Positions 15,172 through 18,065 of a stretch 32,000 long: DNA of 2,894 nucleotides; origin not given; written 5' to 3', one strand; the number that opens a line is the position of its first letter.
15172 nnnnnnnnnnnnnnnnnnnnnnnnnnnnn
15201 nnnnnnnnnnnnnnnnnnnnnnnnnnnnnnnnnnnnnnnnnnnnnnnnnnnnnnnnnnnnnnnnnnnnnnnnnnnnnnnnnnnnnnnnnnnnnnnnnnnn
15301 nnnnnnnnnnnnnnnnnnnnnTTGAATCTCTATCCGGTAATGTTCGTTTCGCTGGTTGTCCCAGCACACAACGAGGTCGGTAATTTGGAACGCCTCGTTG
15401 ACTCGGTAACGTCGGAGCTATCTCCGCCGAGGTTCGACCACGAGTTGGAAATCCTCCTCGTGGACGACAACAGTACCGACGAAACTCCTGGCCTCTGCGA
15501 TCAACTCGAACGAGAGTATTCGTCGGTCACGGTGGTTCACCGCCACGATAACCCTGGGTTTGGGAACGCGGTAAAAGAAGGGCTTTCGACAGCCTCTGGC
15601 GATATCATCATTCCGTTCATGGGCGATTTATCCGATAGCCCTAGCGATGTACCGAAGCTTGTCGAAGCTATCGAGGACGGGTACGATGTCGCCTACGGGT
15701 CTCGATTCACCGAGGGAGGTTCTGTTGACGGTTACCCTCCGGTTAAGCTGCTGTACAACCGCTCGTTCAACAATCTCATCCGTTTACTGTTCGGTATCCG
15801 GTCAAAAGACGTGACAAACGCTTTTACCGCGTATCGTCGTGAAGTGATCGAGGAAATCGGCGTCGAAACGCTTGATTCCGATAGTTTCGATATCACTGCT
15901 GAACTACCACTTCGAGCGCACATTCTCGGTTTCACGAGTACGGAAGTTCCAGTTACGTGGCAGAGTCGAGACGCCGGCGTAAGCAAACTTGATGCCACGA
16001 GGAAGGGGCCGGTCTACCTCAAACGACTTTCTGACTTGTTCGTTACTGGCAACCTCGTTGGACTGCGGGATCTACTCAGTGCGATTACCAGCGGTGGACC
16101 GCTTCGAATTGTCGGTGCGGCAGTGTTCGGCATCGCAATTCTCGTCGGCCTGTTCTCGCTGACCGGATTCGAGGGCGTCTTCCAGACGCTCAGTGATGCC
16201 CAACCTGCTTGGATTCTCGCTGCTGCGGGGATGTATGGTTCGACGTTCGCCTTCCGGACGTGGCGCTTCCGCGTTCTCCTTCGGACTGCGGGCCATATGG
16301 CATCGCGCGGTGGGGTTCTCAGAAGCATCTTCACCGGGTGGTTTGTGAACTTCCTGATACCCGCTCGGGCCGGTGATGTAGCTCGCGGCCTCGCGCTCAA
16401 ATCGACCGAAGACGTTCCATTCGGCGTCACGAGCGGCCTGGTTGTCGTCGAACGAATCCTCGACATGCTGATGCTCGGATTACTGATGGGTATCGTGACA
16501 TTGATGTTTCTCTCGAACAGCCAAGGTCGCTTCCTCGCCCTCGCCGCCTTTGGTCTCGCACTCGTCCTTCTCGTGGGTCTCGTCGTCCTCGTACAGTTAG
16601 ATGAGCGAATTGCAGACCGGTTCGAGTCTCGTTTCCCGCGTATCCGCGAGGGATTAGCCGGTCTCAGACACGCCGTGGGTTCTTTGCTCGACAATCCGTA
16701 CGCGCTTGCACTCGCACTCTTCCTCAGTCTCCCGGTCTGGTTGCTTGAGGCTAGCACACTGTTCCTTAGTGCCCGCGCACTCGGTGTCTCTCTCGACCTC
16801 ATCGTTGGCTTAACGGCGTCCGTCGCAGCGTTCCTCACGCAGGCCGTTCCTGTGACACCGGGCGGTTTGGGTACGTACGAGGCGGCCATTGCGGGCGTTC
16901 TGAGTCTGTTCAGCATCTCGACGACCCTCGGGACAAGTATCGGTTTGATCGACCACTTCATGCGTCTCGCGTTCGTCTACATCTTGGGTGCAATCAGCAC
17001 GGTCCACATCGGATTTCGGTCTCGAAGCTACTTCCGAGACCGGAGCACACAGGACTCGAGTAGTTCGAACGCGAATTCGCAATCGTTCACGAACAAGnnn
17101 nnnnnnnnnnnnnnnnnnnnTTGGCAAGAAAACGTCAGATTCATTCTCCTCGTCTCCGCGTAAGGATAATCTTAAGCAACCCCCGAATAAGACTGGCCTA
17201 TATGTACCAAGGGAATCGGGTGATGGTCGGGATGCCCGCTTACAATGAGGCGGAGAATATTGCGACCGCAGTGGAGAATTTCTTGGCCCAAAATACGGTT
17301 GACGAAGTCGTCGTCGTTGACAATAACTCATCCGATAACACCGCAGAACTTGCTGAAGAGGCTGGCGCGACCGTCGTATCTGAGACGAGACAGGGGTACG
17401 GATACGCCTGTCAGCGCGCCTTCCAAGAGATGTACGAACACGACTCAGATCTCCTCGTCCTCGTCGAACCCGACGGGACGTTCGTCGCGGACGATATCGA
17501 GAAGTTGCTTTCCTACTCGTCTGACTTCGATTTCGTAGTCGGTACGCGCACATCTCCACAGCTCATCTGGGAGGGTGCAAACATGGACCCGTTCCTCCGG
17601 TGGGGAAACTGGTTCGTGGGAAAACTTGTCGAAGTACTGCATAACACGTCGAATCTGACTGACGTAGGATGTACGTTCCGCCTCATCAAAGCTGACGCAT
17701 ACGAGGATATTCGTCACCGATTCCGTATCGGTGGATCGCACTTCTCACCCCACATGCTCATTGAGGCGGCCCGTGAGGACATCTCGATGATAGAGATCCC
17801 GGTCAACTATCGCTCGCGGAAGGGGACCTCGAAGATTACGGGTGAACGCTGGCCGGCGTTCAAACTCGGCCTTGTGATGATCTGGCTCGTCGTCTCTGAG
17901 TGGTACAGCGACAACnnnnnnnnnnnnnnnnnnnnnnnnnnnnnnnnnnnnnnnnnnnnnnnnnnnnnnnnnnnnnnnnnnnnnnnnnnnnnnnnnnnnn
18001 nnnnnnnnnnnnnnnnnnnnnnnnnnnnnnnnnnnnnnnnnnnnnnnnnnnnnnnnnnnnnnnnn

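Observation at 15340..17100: Dol-P-sugar synthase-like GT2 fused to an MprF-type flippase-like domain, a candidate synthase-plus-flippase for Dol-P-hexose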

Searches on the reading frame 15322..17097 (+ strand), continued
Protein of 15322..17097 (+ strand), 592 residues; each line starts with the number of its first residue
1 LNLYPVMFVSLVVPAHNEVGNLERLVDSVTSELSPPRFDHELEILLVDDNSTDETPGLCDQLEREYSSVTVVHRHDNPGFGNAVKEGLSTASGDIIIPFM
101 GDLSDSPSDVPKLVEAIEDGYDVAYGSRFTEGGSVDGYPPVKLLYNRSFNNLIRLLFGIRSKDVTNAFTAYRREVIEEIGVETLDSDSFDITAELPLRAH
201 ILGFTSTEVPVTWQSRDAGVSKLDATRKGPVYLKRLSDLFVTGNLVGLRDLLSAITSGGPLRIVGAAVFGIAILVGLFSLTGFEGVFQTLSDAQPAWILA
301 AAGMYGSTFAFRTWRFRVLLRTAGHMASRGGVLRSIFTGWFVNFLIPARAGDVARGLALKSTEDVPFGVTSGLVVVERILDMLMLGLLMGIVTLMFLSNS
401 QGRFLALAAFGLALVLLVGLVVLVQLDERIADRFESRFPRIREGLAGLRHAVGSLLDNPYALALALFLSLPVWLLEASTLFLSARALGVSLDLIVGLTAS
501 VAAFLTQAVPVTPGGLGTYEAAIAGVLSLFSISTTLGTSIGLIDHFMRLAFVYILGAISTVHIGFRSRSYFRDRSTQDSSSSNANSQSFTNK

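Call 79: search_protein_families(library=pfam, proteins=[P0140, P0144, P0149, P0154, P0162, P0167, P0174, P0211, P0226, P0151], max_evalue=0.001)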
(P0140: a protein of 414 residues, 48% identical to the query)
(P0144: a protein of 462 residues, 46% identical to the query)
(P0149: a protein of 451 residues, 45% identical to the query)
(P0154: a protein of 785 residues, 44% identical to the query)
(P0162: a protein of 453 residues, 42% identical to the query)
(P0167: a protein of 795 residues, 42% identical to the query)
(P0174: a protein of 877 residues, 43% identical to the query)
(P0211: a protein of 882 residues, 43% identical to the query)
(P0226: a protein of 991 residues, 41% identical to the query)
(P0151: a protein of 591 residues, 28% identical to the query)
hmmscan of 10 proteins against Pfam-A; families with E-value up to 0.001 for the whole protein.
P0140 (414 aa): 3 families
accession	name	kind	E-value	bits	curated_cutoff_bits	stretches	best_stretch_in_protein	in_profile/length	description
PF00535.33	Glycos_transf_2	-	3.2e-27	95.9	23.3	1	4-172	1-167/168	Glycosyl transferase family 2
PF05711.17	TylF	-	3.6e-22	79.3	23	1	252-396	79-244/264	Macrocin-O-methyltransferase (TylF)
PF13578.12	Methyltransf_24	-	5.3e-10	40.6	26.3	1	268-381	2-105/105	Methyltransferase domain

P0144 (462 aa): 15 families
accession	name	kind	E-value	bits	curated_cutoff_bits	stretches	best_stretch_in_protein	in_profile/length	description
PF00535.33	Glycos_transf_2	-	3e-27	96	23.3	1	4-173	1-166/168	Glycosyl transferase family 2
PF08241.18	Methyltransf_11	-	3.1e-17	63.4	21.2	1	280-354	1-78/95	Methyltransferase domain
PF13649.12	Methyltransf_25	-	2.4e-15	57.4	27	1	279-362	1-89/97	Methyltransferase domain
PF13847.12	Methyltransf_31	-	4.2e-13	49.6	27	1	274-355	2-93/145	Methyltransferase domain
PF08242.18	Methyltransf_12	-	3.3e-11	44.2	30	1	280-354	1-83/98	Methyltransferase domain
PF13489.12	Methyltransf_23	-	1.6e-10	41.4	27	1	264-354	8-99/164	Methyltransferase domain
PF05401.17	NodS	-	2.5e-07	31.2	24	1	278-384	46-154/201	Nodulation protein S (NodS)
PF10111.15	Glyco_tranf_2_2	-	3e-07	30.7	27.3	1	4-97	1-91/276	Glycosyltransferase like family 2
PF06325.19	PrmA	-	3.6e-06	27.1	22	1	269-346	155-235/296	Ribosomal protein L11 methyltransferase (PrmA)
PF07021.18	MetW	-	7.7e-06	26.1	21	1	268-313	6-52/193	Methionine biosynthesis protein MetW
PF01728.25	FtsJ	-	0.00012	22.5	24.1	1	271-354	17-102/181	FtsJ-like methyltransferase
PF01135.25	PCMT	-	0.00012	22.3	20.3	1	267-321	67-122/210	Protein-L-isoaspartate(D-aspartate) O-methyltransferase (PCMT)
PF02353.26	CMAS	-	0.00032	20.5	27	1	262-321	49-109/273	Mycolic acid cyclopropane synthetase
PF05175.20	MTS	-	0.00067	19.8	23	0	278-342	34-104/170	Methyltransferase small domain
PF01209.24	Ubie_methyltran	-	0.00081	19.2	20.1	0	272-352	44-132/233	ubiE/COQ5 methyltransferase family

P0149 (451 aa): 8 families
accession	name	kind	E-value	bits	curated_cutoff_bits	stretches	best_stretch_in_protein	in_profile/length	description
PF00535.33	Glycos_transf_2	-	9.5e-28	97.7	23.3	1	4-172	1-168/168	Glycosyl transferase family 2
PF08241.18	Methyltransf_11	-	2e-17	64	21.2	1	286-373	1-86/95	Methyltransferase domain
PF13649.12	Methyltransf_25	-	7.6e-17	62.2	27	1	285-373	1-92/97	Methyltransferase domain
PF13847.12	Methyltransf_31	-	3.3e-12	46.7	27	1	281-375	3-102/145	Methyltransferase domain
PF08242.18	Methyltransf_12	-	2.8e-08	34.8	30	1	286-373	1-91/98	Methyltransferase domain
PF01209.24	Ubie_methyltran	-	2.3e-07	30.8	20.1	1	281-435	47-220/233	ubiE/COQ5 methyltransferase family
PF13489.12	Methyltransf_23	-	2.3e-05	24.6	27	1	265-429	6-160/164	Methyltransferase domain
PF07021.18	MetW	-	0.00031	20.9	21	1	283-385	15-113/193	Methionine biosynthesis protein MetW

P0154 (785 aa): 2 families
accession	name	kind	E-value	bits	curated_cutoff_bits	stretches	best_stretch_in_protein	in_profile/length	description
PF00535.33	Glycos_transf_2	-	4.2e-26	92.3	23.3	1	4-171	1-167/168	Glycosyl transferase family 2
PF13641.12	Glyco_tranf_2_3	-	2.8e-07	31.2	27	1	3-94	3-96/230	Glycosyltransferase like family 2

P0162 (453 aa): 2 families
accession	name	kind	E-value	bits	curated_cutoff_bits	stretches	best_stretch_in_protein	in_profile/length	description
PF00535.33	Glycos_transf_2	-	6.9e-25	88.4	23.3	1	4-169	1-165/168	Glycosyl transferase family 2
PF13641.12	Glyco_tranf_2_3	-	2.3e-07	31.5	27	1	3-120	3-123/230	Glycosyltransferase like family 2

P0167 (795 aa): 2 families
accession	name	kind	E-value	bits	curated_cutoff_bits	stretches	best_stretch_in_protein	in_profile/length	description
PF00535.33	Glycos_transf_2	-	7e-24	85.1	23.3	1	7-172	1-165/168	Glycosyl transferase family 2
PF13641.12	Glyco_tranf_2_3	-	4.3e-06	27.4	27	1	6-119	3-119/230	Glycosyltransferase like family 2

P0174 (877 aa): 2 families
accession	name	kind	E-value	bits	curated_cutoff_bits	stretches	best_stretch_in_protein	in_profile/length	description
PF00535.33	Glycos_transf_2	-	3.2e-24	86.2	23.3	1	11-177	1-166/168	Glycosyl transferase family 2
PF13641.12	Glyco_tranf_2_3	-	2.7e-07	31.3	27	1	10-217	3-215/230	Glycosyltransferase like family 2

P0211 (882 aa): 2 families
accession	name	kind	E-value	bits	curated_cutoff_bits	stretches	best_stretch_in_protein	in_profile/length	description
PF00535.33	Glycos_transf_2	-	2.4e-20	73.6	23.3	1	627-791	1-164/168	Glycosyl transferase family 2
PF13641.12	Glyco_tranf_2_3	-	3e-07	31.1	27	1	626-749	3-129/230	Glycosyltransferase like family 2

P0226 (991 aa): 2 families
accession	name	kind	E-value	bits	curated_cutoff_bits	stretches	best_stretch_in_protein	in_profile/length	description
PF00535.33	Glycos_transf_2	-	4.3e-23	82.5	23.3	1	119-283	1-164/168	Glycosyl transferase family 2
PF13641.12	Glyco_tranf_2_3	-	1.1e-09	39.1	27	1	118-242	3-130/230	Glycosyltransferase like family 2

P0151 (591 aa): 5 families
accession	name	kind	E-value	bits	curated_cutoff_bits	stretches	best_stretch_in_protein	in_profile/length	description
PF03706.18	LPG_synthase_TM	-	3.3e-45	155.3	33.4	1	245-553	2-302/302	Lysylphosphatidylglycerol synthase TM region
PF00535.33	Glycos_transf_2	-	4e-30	105.4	23.3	1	4-169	1-165/168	Glycosyl transferase family 2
PF10111.15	Glyco_tranf_2_2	-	0.00011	22.3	27.3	1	4-106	1-103/276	Glycosyltransferase like family 2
PF13641.12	Glyco_tranf_2_3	-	0.00021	21.9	27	1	3-125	3-127/230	Glycosyltransferase like family 2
PF13704.12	Glyco_tranf_2_4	-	0.00037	21.4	27.5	0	34-94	20-81/98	Glycosyl transferase family 2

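Call 93: search_protein_families(library=pfam, proteins=[L051:8664-10283:+, L032:8779-11193:+, L039:6005-7936:+, L045:6436-7782:+, L023:9937-11568:+, L042:10542-12050:+, L017:5-1348:-, L060:2105-4726:+, L009:14774-16222:+], max_evalue=0.1)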
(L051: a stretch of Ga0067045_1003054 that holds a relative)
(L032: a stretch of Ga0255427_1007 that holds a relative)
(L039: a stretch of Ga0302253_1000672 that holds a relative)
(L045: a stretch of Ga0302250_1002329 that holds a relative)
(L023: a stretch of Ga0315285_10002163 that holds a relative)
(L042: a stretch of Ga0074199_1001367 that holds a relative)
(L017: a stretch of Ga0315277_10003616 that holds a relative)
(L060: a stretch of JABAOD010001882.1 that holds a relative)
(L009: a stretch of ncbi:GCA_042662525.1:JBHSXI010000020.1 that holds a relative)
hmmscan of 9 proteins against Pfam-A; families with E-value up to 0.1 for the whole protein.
L051:8664-10283:+ (540 aa): 1 family
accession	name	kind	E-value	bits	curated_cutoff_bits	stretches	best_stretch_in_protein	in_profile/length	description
PF20664.2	DUF6814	-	0.037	14.7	25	1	20-64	24-67/71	Family of unknown function (DUF6814)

L032:8779-11193:+ (805 aa): 0 families

L039:6005-7936:+ (644 aa): 0 families

L045:6436-7782:+ (449 aa): 0 families

L023:9937-11568:+ (544 aa): 0 families

L042:10542-12050:+ (503 aa): 0 families

L017:5-1348:- (448 aa): 0 families

L060:2105-4726:+ (874 aa): 2 families
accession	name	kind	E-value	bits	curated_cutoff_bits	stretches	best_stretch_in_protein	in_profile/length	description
PF06728.19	PIG-U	-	2.3e-08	34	24.5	1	80-262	44-205/378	GPI transamidase subunit PIG-U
PF05007.19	Mannosyl_trans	-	0.0046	17.3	23.4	1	196-411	4-204/259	Mannosyltransferase (PIG-M)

L009:14774-16222:+ (483 aa): 0 families

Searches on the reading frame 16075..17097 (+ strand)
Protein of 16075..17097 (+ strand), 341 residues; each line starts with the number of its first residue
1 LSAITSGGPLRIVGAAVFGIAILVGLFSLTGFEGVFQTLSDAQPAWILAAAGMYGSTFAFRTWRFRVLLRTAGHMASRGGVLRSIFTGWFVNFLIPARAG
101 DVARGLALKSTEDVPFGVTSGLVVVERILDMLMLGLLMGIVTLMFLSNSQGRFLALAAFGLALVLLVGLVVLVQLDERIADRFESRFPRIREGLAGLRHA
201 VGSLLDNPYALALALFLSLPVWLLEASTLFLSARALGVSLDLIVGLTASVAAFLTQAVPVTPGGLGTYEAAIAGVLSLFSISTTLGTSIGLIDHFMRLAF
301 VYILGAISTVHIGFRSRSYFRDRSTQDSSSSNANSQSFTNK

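Call 55: search_solved_structures(query=A3, max_evalue=1, show_alignments=3)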
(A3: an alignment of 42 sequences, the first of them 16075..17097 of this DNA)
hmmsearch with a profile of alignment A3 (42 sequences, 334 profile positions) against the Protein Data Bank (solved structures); distinct sequences matched with E-value up to 1: 2.
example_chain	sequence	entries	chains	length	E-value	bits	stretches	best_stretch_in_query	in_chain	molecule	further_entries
5j0i_A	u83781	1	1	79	0.73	12.1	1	180-229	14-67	Designed protein 2L6HC3_12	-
5j0j_A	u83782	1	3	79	0.79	12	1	177-227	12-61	designed protein 2L6HC3_6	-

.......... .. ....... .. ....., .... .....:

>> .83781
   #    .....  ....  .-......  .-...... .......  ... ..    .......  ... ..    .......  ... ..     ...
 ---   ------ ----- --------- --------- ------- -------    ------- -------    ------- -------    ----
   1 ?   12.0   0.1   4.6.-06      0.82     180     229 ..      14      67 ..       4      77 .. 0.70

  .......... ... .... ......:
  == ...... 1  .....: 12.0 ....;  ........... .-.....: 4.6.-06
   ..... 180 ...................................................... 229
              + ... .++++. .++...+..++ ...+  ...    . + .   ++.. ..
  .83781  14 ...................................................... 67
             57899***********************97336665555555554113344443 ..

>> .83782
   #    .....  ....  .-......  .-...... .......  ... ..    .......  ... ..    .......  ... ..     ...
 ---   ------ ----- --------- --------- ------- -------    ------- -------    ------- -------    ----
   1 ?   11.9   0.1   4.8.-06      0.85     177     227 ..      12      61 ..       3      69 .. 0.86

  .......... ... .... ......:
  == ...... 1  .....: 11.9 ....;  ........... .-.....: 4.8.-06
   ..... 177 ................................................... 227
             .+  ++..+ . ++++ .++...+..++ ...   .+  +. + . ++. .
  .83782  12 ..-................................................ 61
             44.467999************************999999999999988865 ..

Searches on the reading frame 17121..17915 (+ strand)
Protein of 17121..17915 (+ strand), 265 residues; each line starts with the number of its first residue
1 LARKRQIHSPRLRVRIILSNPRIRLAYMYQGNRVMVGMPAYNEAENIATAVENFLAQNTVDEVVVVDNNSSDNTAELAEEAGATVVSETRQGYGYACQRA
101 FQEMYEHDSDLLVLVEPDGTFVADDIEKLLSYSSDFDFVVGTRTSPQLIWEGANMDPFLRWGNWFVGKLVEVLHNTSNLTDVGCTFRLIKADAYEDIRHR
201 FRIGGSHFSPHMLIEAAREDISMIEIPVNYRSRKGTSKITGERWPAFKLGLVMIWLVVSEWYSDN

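Call 3: search_protein_families(library=pfam, proteins=[window:17121-17915:+], max_evalue=0.01)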
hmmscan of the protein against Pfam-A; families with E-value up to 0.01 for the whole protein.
window:17121-17915:+ (265 aa): 3 families
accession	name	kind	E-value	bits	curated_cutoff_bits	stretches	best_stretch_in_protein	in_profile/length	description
PF00535.33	Glycos_transf_2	-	2.8e-18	66.9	23.3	1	36-197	2-167/168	Glycosyl transferase family 2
PF13704.12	Glyco_tranf_2_4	-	0.00039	21.3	27.5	1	52-125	8-88/98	Glycosyl transferase family 2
PF13641.12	Glyco_tranf_2_3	-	0.00046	20.7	27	1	34-132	3-110/230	Glycosyltransferase like family 2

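Call 4: search_protein_families(library=ncbifam, proteins=[window:17121-17915:+], max_evalue=0.01)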
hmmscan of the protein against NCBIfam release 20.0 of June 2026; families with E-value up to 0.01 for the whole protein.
window:17121-17915:+ (265 aa): 14 families
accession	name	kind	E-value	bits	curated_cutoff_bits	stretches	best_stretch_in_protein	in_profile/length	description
TIGR04182.1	glyco_TIGR04182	equivalog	4.8e-28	98.4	325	1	34-238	2-198/293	S-layer glycoprotein N-glycosyltransferase AglJ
NF041391.1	DPhHxTase_Halo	equivalog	5.5e-22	77.8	375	1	38-239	1-192/213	dolichyl-phosphate hexose transferase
NF010496.0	PRK13915.1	equivalog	6.6e-13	48.4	262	1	25-89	24-92/307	glucosyl-3-phosphoglycerate synthase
NF058614.1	PPMAGASynPpgS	equivalog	1.1e-11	44.6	370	1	36-147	4-117/226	polyprenyl-phospho-N-acetylgalactosaminyl synthase PpgS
NF041865.1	EpsU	equivalog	8.1e-10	38.3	700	1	36-121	43-135/394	exopolysaccharide biosynthesis GT2 family glycosyltransferase EpsU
TIGR04283.1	glyco_like_mftF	equivalog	1.1e-08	35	182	1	38-95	5-62/221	TIGR04283 family arsenosugar biosynthesis glycosyltransferase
NF038302.1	EPS_HpsE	equivalog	1.2e-07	31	300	1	35-104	4-85/307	hormogonium polysaccharide biosynthesis glycosyltransferase HpsE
TIGR03469.1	HpnB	hypoth_equivalog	3.3e-07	29.7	379.25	1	33-86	45-100/386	hopene-associated glycosyltransferase HpnB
TIGR03937.1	PgaC_IcaA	equivalog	2.4e-05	23.5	422.3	1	31-81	44-95/407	poly-beta-1,6-N-acetyl-D-glucosamine synthase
NF007986.1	PRK10714.1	equivalog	0.00011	21.4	529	1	32-233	6-203/316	undecaprenyl-phosphate 4-deoxy-4-formamido-L-arabinose transferase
NF045692.1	OglycostaseCruG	equivalog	0.00067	18.7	600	1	33-81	42-91/386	2'-O-glycosyltransferase CruG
NF041875.1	EPS_EpsD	equivalog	0.0016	17.9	370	1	36-118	3-89/325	exopolysaccharide biosynthesis glycosyltransferase EpsD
NF047683.1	TeichurnBiosyTuaG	equivalog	0.002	17.8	400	1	31-135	5-113/252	teichuronic acid biosynthesis protein TuaG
NF010936.0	PRK14356.1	equivalog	0.006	15.5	666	1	51-141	39-131/456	bifunctional UDP-N-acetylglucosamine diphosphorylase/glucosamine-1-phosphate N-acetyltransferase GlmU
